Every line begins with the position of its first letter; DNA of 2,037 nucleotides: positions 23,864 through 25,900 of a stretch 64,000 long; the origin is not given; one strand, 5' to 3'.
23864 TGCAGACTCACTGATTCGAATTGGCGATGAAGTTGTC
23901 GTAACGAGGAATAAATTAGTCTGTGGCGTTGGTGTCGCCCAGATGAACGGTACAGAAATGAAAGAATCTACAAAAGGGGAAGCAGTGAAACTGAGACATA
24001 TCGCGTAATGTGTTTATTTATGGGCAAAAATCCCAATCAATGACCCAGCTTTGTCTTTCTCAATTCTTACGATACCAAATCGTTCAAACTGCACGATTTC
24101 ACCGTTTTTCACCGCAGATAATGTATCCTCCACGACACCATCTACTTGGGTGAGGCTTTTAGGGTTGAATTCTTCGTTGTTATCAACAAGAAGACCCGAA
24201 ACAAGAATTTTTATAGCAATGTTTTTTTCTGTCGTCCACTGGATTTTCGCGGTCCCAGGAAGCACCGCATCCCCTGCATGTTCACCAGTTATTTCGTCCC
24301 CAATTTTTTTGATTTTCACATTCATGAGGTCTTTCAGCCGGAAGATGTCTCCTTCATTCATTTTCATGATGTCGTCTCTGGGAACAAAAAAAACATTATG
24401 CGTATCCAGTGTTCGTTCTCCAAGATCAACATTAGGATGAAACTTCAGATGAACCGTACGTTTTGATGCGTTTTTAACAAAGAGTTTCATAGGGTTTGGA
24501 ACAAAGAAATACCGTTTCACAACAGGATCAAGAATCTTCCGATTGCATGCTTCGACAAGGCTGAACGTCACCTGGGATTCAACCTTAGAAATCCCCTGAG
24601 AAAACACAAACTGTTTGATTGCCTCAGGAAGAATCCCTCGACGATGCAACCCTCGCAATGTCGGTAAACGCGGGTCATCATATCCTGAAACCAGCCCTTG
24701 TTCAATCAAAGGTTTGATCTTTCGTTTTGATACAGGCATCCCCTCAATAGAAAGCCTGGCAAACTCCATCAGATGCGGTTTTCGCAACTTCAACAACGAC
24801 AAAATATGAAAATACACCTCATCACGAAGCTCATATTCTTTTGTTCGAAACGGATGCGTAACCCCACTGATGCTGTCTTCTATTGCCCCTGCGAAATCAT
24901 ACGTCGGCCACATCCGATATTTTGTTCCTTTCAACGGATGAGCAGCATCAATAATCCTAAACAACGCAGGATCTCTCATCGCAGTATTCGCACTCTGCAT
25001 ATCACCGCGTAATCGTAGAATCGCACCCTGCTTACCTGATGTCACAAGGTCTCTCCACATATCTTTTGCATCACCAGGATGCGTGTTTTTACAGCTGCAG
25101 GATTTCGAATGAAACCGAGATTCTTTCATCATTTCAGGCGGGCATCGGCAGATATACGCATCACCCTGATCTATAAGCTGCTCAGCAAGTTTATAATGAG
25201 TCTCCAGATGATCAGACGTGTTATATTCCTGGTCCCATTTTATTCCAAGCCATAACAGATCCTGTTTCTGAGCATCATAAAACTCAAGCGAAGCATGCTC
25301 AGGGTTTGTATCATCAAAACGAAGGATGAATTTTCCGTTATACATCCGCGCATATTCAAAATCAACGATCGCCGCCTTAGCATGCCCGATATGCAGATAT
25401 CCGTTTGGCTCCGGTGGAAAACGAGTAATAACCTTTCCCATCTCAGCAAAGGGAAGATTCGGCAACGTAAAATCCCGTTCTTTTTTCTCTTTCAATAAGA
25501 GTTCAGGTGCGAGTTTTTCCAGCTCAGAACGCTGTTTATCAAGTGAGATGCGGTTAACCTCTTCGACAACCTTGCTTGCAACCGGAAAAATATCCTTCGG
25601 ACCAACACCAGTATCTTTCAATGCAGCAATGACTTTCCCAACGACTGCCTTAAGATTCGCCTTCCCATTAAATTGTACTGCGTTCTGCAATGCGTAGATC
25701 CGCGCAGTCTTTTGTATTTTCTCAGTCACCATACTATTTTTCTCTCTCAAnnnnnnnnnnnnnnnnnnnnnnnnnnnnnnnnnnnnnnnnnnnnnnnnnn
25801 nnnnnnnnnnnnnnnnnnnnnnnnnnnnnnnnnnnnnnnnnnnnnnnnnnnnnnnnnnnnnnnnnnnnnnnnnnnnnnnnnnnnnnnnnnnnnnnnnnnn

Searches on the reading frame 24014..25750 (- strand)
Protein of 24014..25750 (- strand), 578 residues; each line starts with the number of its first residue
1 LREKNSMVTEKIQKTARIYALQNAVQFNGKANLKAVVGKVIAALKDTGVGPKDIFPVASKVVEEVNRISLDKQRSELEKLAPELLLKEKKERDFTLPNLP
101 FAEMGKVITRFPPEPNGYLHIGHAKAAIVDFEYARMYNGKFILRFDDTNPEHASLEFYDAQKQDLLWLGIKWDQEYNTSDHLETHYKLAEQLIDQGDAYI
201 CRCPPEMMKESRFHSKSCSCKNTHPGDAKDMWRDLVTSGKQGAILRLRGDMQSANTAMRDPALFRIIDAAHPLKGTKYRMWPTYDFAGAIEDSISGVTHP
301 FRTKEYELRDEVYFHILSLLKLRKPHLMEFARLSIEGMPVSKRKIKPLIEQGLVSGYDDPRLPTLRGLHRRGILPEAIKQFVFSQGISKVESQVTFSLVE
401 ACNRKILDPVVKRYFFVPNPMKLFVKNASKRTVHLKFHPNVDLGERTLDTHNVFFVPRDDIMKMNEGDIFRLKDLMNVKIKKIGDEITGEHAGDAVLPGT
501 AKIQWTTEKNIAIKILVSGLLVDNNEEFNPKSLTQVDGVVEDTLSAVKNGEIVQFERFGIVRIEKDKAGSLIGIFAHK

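Call 90: search_protein_families(library=ncbifam, proteins=[window:24014-25750:-], max_evalue=1e-10)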
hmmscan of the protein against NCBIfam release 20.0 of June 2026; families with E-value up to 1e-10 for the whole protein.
window:24014-25750:- (578 aa): 9 families
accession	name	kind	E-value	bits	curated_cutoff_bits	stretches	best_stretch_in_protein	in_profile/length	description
NF003169.0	PRK04156.1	equivalog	2.4e-158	528.3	516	1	10-578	3-567/567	glutamate--tRNA ligase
TIGR00463.1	gltX_arch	equivalog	1.5e-143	479.3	401.75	1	19-578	8-560/560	glutamate--tRNA ligase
NF011291.0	PRK14703.1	equivalog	9.2e-99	331.7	681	1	103-482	28-421/769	glutamine--tRNA ligase/YqeY domain fusion protein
TIGR00440.1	glnS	equivalog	3.4e-95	319.9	425.8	1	107-482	1-387/524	glutamine--tRNA ligase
TIGR00464.1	gltX_bact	equivalog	2.9e-32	112.2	289.95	1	106-404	1-290/470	glutamate--tRNA ligase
NF004315.1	PRK05710.1-4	equivalog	3.1e-25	89.1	250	1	109-330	1-237/274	tRNA glutamyl-Q(34) synthetase GluQRS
NF004314.0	PRK05710.1-3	equivalog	7.9e-22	78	256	1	106-261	6-164/297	tRNA glutamyl-Q(34) synthetase GluQRS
TIGR03838.1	queuosine_YadB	equivalog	5.2e-20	71.9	276.7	1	108-326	2-215/272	tRNA glutamyl-Q(34) synthetase GluQRS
NF004313.0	PRK05710.1-2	equivalog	1.3e-11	44.2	380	1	106-256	4-152/299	tRNA glutamyl-Q(34) synthetase GluQRS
